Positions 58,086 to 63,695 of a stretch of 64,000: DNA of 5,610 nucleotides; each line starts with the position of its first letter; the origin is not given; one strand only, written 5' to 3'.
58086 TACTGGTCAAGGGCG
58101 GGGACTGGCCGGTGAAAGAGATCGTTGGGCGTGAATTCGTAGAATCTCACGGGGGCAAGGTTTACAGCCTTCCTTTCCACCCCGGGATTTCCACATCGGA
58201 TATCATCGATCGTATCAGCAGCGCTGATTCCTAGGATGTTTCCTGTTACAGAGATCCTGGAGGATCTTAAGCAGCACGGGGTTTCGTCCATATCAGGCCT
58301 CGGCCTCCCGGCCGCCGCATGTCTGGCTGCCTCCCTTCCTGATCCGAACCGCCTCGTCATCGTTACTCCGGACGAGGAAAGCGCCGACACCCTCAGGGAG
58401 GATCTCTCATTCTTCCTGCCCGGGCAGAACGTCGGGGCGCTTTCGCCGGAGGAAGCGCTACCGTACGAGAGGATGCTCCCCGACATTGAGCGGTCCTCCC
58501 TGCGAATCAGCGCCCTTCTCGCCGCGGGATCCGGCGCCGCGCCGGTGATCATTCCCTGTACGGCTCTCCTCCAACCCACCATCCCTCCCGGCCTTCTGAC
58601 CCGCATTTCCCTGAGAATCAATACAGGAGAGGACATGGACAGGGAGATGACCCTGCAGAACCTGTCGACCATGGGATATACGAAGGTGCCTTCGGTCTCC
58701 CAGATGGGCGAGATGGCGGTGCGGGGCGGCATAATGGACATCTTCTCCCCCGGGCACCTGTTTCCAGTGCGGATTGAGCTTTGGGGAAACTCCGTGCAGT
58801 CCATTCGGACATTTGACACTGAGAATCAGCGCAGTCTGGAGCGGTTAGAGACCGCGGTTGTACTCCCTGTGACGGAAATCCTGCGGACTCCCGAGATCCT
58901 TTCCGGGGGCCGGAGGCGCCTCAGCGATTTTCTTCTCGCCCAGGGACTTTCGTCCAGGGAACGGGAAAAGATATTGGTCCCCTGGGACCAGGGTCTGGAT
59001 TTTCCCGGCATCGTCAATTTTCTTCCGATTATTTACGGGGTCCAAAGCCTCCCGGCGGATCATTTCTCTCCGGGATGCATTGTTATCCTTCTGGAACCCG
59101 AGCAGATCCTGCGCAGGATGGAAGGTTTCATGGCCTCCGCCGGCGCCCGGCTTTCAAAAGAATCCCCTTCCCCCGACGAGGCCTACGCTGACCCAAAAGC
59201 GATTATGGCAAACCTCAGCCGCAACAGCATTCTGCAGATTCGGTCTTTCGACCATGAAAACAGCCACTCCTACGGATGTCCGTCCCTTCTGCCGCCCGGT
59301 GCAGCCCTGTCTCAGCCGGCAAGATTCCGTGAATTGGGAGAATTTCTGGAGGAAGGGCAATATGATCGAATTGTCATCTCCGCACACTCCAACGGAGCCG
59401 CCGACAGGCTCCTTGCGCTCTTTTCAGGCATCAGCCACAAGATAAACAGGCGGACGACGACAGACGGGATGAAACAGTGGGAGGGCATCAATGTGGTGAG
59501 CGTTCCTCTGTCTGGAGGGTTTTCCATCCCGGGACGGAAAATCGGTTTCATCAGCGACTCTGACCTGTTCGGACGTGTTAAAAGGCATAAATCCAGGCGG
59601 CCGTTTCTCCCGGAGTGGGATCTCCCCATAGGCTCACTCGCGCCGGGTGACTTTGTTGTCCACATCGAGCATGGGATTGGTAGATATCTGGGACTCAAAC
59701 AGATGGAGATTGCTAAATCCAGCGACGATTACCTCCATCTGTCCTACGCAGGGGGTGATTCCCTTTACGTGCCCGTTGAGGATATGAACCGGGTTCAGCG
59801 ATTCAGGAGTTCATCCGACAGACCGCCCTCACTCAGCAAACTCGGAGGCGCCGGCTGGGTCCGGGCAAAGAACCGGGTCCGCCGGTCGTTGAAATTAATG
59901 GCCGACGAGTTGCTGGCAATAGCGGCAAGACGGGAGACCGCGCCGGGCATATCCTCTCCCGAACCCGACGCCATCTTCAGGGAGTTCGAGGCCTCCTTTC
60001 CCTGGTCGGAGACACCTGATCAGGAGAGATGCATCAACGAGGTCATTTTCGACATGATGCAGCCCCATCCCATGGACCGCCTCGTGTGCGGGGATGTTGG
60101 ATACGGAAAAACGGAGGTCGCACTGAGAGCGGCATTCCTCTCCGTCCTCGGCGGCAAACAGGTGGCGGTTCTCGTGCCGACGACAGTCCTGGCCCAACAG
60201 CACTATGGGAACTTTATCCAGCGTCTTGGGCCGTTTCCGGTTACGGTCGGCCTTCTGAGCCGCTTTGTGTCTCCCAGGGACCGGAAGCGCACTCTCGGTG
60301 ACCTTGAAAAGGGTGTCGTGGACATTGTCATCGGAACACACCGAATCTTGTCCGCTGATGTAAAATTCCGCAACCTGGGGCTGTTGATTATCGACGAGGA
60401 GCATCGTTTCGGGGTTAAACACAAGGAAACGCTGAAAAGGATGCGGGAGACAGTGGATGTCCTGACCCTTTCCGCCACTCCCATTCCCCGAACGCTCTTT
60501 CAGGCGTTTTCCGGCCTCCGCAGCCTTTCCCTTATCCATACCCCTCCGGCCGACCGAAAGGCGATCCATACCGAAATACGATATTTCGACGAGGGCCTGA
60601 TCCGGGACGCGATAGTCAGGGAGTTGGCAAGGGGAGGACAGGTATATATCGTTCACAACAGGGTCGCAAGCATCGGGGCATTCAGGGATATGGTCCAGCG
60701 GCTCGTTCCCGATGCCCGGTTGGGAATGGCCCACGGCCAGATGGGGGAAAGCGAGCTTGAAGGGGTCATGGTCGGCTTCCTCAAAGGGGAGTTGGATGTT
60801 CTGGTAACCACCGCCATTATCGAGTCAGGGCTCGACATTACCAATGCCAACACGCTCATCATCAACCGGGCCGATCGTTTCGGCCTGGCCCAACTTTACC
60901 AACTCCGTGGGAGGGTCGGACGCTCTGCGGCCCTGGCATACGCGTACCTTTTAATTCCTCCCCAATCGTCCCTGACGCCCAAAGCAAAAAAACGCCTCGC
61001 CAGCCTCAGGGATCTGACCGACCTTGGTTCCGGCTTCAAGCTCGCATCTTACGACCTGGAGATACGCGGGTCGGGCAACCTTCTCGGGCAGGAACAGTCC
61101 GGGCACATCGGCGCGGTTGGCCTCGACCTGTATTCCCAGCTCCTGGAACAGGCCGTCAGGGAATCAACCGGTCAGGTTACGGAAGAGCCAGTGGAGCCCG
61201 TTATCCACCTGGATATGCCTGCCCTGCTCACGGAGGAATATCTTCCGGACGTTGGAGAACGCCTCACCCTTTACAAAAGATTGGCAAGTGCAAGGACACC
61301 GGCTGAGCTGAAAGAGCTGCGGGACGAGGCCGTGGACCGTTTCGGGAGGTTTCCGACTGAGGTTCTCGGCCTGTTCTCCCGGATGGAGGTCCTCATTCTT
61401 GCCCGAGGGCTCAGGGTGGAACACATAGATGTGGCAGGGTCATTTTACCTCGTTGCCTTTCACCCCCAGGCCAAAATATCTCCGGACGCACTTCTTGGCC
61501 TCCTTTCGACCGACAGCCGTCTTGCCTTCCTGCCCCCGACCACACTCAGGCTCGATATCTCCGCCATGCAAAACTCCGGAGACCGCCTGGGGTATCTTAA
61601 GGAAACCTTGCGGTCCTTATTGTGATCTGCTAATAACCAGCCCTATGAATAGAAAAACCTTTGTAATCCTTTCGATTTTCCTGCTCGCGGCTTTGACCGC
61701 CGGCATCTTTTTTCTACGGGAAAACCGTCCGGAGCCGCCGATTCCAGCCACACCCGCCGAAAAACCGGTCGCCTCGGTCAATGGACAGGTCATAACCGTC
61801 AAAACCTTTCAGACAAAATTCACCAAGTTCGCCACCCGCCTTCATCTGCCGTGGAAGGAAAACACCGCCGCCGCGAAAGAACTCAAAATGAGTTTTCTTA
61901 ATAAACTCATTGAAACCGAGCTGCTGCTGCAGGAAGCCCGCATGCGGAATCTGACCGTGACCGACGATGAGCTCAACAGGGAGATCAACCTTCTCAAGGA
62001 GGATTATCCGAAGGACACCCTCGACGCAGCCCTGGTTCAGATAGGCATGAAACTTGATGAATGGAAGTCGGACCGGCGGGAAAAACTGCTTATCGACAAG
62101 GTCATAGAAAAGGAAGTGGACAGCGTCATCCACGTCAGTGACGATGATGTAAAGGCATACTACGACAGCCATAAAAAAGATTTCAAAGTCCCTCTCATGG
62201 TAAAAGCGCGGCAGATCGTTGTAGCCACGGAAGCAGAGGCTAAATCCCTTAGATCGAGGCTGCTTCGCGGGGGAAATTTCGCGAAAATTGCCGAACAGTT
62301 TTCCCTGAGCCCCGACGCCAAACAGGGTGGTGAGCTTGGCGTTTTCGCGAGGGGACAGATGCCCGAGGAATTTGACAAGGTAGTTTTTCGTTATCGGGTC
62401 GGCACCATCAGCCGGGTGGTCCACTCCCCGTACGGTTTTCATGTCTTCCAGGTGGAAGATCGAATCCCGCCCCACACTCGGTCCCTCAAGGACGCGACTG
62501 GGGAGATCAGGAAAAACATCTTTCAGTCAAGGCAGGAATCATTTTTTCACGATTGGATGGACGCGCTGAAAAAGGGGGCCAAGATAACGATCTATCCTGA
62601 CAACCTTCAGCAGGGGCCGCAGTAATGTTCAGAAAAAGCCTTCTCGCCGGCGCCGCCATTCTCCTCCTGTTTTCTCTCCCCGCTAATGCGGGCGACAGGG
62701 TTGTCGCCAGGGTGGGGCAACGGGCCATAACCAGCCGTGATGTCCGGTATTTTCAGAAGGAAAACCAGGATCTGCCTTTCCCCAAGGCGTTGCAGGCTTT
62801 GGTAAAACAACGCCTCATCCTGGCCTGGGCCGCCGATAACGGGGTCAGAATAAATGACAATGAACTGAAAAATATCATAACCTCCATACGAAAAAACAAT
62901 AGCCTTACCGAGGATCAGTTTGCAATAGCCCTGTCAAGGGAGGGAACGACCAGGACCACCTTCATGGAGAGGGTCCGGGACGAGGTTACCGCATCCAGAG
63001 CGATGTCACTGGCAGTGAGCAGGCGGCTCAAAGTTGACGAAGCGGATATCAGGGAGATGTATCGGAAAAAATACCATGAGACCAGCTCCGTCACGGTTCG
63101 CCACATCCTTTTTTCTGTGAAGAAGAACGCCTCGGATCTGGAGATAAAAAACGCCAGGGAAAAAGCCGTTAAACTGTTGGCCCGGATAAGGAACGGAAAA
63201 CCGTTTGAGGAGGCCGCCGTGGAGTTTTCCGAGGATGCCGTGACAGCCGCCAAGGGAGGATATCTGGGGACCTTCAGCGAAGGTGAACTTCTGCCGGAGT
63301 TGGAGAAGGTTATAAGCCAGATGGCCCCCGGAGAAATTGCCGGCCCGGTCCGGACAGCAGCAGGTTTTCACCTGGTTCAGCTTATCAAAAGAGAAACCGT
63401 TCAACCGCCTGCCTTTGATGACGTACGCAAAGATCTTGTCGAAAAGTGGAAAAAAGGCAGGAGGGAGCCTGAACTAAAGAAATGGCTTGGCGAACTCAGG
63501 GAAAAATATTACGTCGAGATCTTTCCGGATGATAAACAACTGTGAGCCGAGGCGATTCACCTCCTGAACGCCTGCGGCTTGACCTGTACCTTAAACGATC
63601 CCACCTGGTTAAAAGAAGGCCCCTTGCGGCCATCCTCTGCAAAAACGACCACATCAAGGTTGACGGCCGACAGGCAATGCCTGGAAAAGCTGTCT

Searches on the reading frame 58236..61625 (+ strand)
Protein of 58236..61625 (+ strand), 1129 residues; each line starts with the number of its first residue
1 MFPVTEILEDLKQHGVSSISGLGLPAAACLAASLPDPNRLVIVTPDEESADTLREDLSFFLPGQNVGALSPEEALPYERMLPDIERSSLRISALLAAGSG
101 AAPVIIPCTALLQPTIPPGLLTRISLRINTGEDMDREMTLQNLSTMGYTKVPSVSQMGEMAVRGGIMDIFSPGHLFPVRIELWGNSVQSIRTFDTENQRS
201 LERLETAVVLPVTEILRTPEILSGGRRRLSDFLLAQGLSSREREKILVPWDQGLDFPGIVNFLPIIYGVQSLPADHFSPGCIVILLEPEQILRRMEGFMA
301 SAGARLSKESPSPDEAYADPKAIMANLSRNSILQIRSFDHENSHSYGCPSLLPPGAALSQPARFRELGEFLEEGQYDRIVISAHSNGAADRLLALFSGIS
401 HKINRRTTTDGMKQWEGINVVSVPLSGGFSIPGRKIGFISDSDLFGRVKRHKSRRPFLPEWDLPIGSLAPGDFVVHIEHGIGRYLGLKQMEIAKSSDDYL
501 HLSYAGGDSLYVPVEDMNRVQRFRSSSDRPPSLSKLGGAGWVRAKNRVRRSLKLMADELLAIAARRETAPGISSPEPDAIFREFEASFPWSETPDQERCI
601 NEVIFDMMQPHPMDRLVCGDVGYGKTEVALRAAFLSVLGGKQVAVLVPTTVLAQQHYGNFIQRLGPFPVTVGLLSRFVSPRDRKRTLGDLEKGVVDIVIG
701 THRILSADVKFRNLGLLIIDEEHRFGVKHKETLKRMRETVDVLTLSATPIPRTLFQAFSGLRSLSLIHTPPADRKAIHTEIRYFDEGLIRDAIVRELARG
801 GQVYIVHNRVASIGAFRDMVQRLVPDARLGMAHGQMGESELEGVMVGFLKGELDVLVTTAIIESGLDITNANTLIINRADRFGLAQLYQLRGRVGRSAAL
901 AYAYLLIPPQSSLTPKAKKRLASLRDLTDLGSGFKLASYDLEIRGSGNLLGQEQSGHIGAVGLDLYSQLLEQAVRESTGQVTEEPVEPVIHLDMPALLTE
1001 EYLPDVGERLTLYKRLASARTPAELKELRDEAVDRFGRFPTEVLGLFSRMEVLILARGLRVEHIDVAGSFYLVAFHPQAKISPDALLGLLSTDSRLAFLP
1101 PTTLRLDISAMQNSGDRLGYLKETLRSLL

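Call 25: search_protein_families(library=ncbifam, proteins=[window:58236-61625:+], max_evalue=1e-20)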
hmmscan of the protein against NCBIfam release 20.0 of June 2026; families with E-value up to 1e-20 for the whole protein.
window:58236-61625:+ (1129 aa): 11 families
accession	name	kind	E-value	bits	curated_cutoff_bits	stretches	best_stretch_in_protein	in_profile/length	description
TIGR00580.2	mfd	equivalog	9.3e-292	970.7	800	1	143-1064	1-906/907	transcription-repair coupling factor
NF007966.0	PRK10689.1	equivalog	7.8e-242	805.4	1329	1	38-1128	40-1142/1148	transcription-repair coupling factor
NF008168.0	PRK10917.2-2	equivalog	3e-118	396.2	718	1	563-983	334-765/795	ATP-dependent DNA helicase RecG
NF008165.0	PRK10917.1-3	equivalog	9.6e-113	378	711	1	565-959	238-636/692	ATP-dependent DNA helicase RecG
TIGR00643.1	recG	equivalog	7.8e-109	365.1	659.4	1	579-959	223-609/629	ATP-dependent DNA helicase RecG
NF008170.0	PRK10917.2-4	equivalog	7e-99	331.9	975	1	572-958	381-771/826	ATP-dependent DNA helicase RecG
NF008164.0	PRK10917.1-2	equivalog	3.7e-90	303.2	785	1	562-983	247-673/704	ATP-dependent DNA helicase RecG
NF008163.0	PRK10917.1-1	equivalog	6.7e-90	302.3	796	1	569-965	246-650/692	ATP-dependent DNA helicase RecG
NF008166.0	PRK10917.1-4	equivalog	1.9e-87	294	864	1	566-972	248-672/705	ATP-dependent DNA helicase RecG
NF008167.0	PRK10917.2-1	equivalog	3.2e-79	266.9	995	1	562-977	251-704/744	ATP-dependent DNA helicase RecG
NF008169.0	PRK10917.2-3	equivalog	3.1e-52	178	555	1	583-957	221-582/610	ATP-dependent DNA helicase RecG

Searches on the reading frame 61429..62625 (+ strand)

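Call 55: search_protein_families(library=ncbifam, proteins=[window:61429-62625:+], max_evalue=1e-15)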
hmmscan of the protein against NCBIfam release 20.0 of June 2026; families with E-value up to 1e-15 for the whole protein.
window:61429-62625:+ (398 aa): 7 families
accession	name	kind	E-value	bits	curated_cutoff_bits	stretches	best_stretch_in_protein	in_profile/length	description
NF000809.0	PRK00059.1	equivalog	9.9e-40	136.9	303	1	108-394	32-336/336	peptidylprolyl isomerase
NF008054.0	PRK10788.1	equivalog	1.5e-25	90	493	1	231-369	244-382/626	peptidylprolyl isomerase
NF002827.0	PRK03002.1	equivalog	1.4e-23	83.4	343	1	150-389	45-269/285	peptidylprolyl isomerase PrsA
NF002846.0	PRK03095.1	equivalog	4.8e-23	82.1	361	1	163-386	54-263/287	peptidylprolyl isomerase PrsA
NF002824.0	PRK02998.1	subfamily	1.1e-22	80.7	360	1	149-376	42-252/283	peptidylprolyl isomerase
TIGR02933.1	nifM_nitrog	equivalog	8.1e-21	75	168.2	1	166-380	41-255/256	nitrogen fixation protein NifM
NF008038.0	PRK10770.1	equivalog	1.7e-18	66.7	394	0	150-344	64-272/431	peptidylprolyl isomerase SurA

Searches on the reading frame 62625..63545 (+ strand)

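Call 55: search_protein_families(library=ncbifam, proteins=[window:62625-63545:+], max_evalue=1e-15)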
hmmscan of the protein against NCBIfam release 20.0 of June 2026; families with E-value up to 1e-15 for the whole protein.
window:62625-63545:+ (306 aa): 2 families
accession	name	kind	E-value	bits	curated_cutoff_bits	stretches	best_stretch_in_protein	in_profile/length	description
NF008038.0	PRK10770.1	equivalog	3.5e-34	118.3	394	1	54-253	64-270/431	peptidylprolyl isomerase SurA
NF000809.0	PRK00059.1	equivalog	1.4e-28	100.3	303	1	55-300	89-331/336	peptidylprolyl isomerase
